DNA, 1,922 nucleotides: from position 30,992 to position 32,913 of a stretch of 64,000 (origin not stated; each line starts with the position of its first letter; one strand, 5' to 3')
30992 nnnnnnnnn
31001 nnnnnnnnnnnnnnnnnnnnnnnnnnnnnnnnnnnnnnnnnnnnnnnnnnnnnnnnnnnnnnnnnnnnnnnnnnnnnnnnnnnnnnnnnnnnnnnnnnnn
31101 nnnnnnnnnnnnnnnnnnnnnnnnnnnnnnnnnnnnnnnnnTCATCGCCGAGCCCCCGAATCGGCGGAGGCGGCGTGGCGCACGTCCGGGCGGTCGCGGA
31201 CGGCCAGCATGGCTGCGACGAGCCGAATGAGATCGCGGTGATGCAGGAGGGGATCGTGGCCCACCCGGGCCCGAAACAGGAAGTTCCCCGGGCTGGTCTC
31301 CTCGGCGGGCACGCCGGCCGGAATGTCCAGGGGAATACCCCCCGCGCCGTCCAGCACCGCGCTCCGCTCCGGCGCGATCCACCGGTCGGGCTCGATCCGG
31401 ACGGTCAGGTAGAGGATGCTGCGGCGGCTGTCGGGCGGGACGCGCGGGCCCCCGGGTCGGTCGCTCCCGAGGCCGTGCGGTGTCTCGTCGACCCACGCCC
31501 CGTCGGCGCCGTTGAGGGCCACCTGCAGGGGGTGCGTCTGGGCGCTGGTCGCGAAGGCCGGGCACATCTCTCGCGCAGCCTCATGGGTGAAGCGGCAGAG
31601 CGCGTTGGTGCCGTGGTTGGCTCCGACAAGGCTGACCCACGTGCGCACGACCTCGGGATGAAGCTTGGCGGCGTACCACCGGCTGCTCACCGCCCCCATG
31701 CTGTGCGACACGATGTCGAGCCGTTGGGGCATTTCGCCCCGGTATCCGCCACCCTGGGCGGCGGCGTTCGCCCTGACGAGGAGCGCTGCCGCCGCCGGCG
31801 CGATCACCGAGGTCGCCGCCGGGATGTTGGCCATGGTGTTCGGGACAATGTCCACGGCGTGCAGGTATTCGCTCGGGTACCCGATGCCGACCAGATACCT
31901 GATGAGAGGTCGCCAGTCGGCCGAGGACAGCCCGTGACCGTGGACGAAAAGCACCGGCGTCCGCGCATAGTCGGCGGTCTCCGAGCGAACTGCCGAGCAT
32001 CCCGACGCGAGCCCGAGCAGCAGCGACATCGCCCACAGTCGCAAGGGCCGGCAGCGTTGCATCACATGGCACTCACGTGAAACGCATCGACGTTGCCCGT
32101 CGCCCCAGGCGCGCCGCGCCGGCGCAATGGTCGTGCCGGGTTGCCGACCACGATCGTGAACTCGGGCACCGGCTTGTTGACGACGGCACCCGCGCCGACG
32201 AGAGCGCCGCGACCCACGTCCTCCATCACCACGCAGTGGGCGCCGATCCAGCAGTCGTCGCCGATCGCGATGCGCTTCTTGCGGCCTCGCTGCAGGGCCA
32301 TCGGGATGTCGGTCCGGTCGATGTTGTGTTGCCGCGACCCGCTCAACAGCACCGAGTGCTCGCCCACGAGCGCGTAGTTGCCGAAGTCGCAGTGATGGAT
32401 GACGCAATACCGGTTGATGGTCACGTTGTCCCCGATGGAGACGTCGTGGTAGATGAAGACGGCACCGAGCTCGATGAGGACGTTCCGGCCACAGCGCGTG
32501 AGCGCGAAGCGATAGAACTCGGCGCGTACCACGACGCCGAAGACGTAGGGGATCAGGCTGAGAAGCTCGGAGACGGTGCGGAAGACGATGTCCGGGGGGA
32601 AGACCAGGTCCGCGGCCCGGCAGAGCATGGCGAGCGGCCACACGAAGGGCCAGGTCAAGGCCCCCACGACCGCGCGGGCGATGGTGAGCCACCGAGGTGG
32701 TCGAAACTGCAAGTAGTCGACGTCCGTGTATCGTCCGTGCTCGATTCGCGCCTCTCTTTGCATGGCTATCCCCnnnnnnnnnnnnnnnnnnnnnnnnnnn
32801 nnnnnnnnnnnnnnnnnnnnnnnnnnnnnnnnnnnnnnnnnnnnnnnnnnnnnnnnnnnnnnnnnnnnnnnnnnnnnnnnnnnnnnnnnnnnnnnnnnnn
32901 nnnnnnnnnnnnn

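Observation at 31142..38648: An acyl-carrier module sits inside the glycan locus, pointing to a lipid-linked or N/O-acylated glycan.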

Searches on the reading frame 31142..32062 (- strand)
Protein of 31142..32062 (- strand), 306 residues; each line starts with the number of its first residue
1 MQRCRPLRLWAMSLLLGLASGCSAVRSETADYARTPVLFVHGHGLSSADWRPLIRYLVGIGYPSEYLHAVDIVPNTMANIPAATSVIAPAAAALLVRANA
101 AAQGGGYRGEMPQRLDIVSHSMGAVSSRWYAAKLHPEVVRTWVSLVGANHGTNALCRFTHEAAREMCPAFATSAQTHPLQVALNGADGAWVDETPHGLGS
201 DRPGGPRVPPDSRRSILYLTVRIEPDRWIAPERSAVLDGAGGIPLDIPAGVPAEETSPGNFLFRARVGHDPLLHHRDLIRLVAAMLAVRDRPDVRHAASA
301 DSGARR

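Call 4: search_protein_families(library=pfam, proteins=[window:31142-32062:-], max_evalue=0.01)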
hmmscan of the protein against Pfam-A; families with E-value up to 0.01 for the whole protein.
window:31142-32062:- (306 aa): 2 families
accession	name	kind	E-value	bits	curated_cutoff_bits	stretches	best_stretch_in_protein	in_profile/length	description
PF01674.24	Lipase_2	-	2.3e-05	24.5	20.3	1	35-167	2-140/219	Lipase (class 2)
PF00561.26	Abhydrolase_1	-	0.0019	18.3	25.8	0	114-147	70-102/245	alpha/beta hydrolase fold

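Call 5: search_protein_families(library=ncbifam, proteins=[window:31142-32062:-], max_evalue=0.01)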
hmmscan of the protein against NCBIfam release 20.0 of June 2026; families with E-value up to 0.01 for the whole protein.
window:31142-32062:- (306 aa): 1 family
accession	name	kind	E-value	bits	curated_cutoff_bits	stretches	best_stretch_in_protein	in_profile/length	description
NF050060.1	e_nPHAscl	equivalog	0.0027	16.9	450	0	113-162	136-185/345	extracellular native short-chain-length polyhydroxyalkanoate depolymerase PhaZ7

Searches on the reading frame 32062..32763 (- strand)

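Call 4: search_protein_families(library=pfam, proteins=[window:32062-32763:-], max_evalue=0.01)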
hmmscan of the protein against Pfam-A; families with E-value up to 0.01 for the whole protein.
window:32062-32763:- (233 aa): 3 families
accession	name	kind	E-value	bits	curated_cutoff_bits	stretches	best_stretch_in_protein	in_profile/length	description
PF00132.30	Hexapep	-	1.5e-11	43.9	27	3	167-197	4-36/36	Bacterial transferase hexapeptide (six repeats)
PF14602.12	Hexapep_2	-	8.7e-06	25.8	27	1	165-196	2-33/34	Hexapeptide repeat of succinyl-transferase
PF25084.1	LbH_EIF2B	-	0.00037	20.9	54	0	92-141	48-95/105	EIF2B subunit epsilon LbH domain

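Call 5: search_protein_families(library=ncbifam, proteins=[window:32062-32763:-], max_evalue=0.01)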
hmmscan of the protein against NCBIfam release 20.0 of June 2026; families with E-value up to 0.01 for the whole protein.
window:32062-32763:- (233 aa): 43 families (the best 25 are shown)
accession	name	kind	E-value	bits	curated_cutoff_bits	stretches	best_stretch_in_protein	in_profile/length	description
TIGR03308.1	phn_thr-fam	hypoth_equivalog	1.3e-17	64.3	201.65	1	158-220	102-166/204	phosphonate metabolim protein, transferase hexapeptide repeat family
TIGR03570.1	NeuD_NnaD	subfamily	6.6e-16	58.5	160.8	2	165-211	154-202/202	NeuD/PglB/VioB family sugar acetyltransferase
NF007797.0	PRK10502.1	subfamily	8.4e-15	54.9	192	1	81-216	45-179/183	WcaF family extracellular polysaccharide biosynthesis acetyltransferase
NF007240.0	PRK09677.1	equivalog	2.3e-13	50.1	243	1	103-215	61-183/192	putative lipopolysaccharide biosynthesis O-acetyl transferase WbbJ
NF000311.1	Vat_ABCDEFH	equivalog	6.1e-12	45.5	300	1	103-217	47-165/201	Vat family streptogramin A O-acetyltransferase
NF033468.1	stregram_VatI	exception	4.8e-11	42.8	415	1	104-219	50-169/208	streptogramin A O-acetyltransferase Vat(I)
NF058585.1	HptprglPActTf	PfamEq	7.9e-11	41.8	300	1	162-216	104-160/172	heptaprenylglyceryl phosphate O-acetyltransferase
NF038307.1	EPS_acetyl_HpsU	equivalog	8.3e-11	41.8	305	1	79-215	42-177/178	hormogonium polysaccharide biosynthesis acetyltransferase HpsU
NF000101.1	stregram_VatA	exception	9.9e-11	41.7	450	1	103-221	55-177/219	streptogramin A O-acetyltransferase Vat(A)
TIGR03532.1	DapD_Ac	equivalog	1.1e-10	41.5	231.75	1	96-214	88-212/231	2,3,4,5-tetrahydropyridine-2,6-dicarboxylate N-acetyltransferase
NF000490.1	chloram_CatB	equivalog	2.6e-10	40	350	1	165-216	111-164/210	type B chloramphenicol O-acetyltransferase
NF041874.1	EPS_EpsC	equivalog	5.3e-10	39.3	150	1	107-215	61-166/168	serine O-acetyltransferase EpsC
NF007499.0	PRK10092.1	equivalog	7.6e-10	38.9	314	1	162-215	127-182/183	maltose O-acetyltransferase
NF000084.1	amicyc_ac_ApmA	equivalog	5e-09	36.3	550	1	161-216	173-232/274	aminocyclitol acetyltransferase ApmA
TIGR01173.1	glmU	equivalog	6.5e-09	35.1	366.85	1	161-208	388-437/452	bifunctional UDP-N-acetylglucosamine diphosphorylase/glucosamine-1-phosphate N-acetyltransferase GlmU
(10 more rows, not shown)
